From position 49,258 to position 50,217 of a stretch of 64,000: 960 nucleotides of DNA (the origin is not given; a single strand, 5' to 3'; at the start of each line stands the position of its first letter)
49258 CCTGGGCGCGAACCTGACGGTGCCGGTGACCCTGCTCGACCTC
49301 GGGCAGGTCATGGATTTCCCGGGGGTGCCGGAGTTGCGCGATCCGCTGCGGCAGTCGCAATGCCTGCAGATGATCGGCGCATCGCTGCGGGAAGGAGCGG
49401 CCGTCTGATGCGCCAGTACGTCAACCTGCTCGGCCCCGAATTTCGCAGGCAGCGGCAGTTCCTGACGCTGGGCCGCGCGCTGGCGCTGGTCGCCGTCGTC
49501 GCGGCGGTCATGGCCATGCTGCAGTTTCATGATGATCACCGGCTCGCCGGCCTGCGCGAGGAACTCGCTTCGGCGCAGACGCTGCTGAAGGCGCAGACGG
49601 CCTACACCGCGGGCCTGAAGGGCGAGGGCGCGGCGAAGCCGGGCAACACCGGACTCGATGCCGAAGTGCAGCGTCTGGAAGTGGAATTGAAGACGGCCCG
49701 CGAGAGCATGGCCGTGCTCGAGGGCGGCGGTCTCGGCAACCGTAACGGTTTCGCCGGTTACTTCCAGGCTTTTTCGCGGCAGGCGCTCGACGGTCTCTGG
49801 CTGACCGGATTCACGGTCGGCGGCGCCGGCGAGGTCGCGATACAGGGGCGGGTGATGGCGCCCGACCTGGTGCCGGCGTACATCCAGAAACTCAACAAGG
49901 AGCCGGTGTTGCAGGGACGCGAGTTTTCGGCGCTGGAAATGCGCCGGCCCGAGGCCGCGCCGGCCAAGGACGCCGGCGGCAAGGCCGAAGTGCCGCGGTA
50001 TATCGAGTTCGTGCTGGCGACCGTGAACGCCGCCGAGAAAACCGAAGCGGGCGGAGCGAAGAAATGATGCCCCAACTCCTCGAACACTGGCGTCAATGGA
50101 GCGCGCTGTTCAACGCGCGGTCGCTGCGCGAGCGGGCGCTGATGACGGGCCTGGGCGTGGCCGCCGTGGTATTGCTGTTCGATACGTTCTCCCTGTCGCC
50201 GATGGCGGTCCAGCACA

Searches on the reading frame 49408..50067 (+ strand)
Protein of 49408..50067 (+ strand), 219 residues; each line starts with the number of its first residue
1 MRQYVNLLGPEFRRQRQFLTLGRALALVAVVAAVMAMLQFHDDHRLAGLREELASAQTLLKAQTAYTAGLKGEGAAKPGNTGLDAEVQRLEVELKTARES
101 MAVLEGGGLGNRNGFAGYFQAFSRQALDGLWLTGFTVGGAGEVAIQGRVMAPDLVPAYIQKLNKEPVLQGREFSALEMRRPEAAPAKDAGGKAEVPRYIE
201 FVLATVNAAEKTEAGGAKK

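Call 57: find_encoding_contigs(protein=window:49408-50067:+, flank=10000, max_places=10)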
Protein window:49408-50067:+ (219 aa): 1 contig read that carries it; 1 place shown.
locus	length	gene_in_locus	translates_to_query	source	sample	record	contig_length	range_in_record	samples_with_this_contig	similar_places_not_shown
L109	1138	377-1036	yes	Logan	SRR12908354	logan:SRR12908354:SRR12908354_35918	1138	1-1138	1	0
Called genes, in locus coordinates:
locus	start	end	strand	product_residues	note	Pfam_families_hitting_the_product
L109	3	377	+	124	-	?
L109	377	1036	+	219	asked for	-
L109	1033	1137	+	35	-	?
